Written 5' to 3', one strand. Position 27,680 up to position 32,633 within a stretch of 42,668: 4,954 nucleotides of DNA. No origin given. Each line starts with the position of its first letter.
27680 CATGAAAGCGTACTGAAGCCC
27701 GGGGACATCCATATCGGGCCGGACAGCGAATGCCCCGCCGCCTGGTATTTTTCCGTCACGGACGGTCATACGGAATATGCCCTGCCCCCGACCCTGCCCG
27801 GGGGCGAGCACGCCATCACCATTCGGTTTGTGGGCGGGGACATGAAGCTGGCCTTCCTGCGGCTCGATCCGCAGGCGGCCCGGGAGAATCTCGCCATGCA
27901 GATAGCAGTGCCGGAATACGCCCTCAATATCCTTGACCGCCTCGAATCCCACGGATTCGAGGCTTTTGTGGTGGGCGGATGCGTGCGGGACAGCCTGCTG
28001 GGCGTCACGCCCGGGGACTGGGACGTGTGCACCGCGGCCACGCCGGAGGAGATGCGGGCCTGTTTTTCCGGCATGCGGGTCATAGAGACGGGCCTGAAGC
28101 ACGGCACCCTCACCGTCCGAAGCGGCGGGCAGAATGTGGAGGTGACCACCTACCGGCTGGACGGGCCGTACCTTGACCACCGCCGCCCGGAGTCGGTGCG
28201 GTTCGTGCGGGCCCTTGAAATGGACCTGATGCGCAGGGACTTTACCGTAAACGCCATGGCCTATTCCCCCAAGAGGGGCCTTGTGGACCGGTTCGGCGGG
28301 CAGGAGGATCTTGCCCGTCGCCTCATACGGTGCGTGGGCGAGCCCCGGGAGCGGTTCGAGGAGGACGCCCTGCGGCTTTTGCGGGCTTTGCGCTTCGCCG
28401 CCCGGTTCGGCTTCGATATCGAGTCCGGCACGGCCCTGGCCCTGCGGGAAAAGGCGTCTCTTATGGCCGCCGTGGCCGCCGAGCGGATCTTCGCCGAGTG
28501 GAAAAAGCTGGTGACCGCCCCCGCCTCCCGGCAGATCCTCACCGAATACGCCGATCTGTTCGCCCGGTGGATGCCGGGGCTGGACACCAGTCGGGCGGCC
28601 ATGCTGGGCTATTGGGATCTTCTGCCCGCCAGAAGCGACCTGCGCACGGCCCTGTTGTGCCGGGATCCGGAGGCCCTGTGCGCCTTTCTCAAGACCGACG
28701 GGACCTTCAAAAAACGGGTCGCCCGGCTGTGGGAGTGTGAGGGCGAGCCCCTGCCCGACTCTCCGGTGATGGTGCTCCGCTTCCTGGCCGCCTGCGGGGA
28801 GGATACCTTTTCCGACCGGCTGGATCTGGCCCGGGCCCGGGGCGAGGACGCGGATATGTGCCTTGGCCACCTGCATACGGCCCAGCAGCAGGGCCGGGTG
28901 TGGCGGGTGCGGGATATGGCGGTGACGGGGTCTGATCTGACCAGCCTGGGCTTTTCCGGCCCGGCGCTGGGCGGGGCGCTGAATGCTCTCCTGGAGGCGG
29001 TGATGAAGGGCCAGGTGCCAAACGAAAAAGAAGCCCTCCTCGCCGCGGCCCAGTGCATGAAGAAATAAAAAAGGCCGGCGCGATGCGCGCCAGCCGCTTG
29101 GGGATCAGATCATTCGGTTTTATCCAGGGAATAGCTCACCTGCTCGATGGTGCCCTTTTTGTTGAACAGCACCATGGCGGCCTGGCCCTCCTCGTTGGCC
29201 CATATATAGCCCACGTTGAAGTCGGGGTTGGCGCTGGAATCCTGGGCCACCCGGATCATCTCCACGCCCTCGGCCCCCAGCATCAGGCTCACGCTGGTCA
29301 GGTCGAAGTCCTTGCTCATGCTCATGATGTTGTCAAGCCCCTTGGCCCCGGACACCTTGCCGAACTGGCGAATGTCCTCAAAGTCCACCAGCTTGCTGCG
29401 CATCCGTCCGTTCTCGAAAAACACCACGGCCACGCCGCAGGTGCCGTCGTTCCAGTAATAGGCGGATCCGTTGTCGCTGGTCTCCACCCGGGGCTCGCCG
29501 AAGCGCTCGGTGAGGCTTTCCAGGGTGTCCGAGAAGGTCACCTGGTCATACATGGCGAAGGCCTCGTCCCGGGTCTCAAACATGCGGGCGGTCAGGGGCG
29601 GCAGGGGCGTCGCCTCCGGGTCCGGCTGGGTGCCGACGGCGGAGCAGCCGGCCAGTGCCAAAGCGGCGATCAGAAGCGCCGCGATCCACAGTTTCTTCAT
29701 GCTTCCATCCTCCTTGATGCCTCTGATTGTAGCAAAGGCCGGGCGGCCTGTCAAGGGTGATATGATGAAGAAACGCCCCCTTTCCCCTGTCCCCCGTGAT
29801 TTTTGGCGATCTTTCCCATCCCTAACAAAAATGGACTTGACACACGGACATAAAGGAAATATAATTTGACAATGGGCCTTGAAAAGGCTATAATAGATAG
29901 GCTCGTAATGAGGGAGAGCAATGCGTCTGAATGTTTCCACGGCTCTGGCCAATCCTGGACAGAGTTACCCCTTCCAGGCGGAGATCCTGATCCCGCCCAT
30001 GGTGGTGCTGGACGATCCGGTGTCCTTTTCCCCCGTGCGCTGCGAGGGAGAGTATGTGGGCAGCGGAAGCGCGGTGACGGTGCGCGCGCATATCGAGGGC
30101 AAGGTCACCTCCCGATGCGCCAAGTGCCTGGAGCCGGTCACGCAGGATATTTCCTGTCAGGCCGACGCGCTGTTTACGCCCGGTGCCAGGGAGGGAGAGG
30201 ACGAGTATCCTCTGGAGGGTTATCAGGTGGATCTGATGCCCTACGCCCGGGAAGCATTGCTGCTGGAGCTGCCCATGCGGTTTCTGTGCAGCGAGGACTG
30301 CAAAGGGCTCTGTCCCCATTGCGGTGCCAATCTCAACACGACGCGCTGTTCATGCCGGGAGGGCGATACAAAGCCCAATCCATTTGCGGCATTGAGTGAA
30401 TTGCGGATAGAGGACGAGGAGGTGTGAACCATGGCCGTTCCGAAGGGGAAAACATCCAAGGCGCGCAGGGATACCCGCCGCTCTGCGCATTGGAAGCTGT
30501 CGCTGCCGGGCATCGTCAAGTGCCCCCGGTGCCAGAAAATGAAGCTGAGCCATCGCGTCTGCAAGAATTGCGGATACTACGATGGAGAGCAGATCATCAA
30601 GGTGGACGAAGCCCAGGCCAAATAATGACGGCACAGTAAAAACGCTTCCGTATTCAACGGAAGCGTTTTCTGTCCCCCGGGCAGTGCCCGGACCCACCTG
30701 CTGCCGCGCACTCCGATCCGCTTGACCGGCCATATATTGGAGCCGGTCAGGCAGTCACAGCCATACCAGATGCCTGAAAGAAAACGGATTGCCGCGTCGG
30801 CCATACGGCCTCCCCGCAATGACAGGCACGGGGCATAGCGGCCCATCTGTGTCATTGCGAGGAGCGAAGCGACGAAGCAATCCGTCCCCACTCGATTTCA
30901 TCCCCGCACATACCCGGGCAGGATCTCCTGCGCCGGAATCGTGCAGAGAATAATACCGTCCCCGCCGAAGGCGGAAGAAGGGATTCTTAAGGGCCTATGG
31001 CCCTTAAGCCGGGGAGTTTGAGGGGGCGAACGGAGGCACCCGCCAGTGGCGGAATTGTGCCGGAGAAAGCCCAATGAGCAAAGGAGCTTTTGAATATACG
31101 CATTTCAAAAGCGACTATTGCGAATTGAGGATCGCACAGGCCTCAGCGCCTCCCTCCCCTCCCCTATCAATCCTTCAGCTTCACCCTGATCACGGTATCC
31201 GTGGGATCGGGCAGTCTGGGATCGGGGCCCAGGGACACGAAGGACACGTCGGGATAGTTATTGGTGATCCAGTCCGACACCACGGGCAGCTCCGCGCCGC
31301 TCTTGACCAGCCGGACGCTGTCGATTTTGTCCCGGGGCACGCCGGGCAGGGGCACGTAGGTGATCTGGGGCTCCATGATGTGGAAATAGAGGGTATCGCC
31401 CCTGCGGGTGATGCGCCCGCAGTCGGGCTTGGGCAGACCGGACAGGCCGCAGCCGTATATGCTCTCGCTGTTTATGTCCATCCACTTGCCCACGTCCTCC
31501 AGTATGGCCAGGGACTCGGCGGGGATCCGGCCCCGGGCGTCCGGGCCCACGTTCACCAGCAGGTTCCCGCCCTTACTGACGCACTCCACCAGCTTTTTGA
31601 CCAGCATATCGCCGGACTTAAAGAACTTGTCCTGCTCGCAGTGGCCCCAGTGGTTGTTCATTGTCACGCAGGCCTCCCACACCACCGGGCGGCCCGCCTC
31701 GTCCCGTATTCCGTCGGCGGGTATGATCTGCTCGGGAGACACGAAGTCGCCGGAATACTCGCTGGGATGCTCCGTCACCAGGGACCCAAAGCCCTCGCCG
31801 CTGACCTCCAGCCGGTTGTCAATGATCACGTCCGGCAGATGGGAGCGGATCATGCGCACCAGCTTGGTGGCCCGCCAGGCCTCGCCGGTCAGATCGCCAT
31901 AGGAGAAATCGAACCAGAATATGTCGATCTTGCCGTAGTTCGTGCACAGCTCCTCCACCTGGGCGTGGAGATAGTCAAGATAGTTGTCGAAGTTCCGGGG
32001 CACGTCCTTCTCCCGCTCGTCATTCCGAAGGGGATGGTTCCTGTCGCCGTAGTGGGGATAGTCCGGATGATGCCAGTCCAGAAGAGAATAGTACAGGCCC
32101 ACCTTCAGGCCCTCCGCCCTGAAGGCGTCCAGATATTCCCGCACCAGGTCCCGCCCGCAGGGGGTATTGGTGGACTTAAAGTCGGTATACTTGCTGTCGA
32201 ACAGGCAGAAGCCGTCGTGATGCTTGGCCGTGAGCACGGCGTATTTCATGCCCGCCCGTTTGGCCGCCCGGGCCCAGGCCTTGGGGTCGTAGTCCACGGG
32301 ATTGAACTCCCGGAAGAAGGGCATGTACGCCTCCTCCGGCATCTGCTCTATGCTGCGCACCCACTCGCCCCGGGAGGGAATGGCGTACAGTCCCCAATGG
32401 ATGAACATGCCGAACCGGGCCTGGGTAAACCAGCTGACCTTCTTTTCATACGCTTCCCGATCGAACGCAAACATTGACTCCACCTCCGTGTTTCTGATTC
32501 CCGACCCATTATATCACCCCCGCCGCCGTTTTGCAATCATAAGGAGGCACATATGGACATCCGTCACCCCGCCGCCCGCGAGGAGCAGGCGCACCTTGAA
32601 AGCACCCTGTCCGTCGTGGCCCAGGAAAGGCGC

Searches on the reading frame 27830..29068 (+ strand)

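Call 48: search_protein_families(library=pfam, proteins=[window:27830-29068:+], max_evalue=0.00001)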
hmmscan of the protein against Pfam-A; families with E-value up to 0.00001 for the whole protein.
window:27830-29068:+ (412 aa): 3 families
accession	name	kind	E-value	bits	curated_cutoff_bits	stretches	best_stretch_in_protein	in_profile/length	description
PF01743.26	PolyA_pol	-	1.6e-34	119.4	23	1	45-167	1-126/126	Poly A polymerase head domain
PF13735.12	tRNA_NucTran2_2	-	1.3e-11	45.1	27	1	279-407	23-149/149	tRNA nucleotidyltransferase domain 2 putative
PF12627.12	PolyA_pol_RNAbd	-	3.5e-08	33.5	22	1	194-239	1-46/64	Probable RNA and SrmB- binding site of polymerase A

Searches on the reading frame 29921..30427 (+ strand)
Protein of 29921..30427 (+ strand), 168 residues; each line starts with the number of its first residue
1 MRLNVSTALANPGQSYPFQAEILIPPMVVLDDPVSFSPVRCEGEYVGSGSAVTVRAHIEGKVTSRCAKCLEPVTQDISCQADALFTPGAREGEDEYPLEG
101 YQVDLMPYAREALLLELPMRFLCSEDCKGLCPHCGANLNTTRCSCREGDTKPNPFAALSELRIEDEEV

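Call 48: search_protein_families(library=pfam, proteins=[window:29921-30427:+], max_evalue=0.00001)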
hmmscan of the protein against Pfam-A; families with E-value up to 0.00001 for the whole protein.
window:29921-30427:+ (168 aa): 1 family
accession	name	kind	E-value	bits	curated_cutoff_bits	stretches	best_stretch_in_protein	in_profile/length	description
PF02620.22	YceD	-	1.6e-28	99.6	33.2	1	54-161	1-118/119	Large ribosomal RNA subunit accumulation protein YceD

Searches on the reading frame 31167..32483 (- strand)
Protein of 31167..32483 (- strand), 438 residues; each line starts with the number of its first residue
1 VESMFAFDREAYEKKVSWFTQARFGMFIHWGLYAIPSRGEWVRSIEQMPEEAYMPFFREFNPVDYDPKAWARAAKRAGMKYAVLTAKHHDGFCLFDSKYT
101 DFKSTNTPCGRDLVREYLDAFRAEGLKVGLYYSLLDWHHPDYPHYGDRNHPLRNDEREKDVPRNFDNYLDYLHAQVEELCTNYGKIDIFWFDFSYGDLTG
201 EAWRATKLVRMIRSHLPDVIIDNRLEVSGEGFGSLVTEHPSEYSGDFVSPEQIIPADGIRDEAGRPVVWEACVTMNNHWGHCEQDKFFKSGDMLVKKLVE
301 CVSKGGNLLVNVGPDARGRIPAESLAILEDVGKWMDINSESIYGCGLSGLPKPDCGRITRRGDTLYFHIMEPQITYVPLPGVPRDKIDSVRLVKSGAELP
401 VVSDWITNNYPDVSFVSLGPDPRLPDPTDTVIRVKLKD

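Call 7: search_protein_families(library=pfam, proteins=[window:31167-32483:-])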
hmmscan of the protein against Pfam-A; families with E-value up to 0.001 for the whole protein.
window:31167-32483:- (438 aa): 2 families
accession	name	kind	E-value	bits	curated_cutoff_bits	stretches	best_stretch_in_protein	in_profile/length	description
PF01120.23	Alpha_L_fucos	-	1.6e-88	297.9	25.2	1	14-340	25-345/345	Alpha-L-fucosidase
PF14871.12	GHL6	-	7.2e-06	26.7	35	1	66-144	1-75/132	Hypothetical glycosyl hydrolase 6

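Call 8: search_protein_families(library=ncbifam, proteins=[window:31167-32483:-])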
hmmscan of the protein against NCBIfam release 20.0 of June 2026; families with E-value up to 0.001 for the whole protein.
window:31167-32483:- (438 aa): 0 families
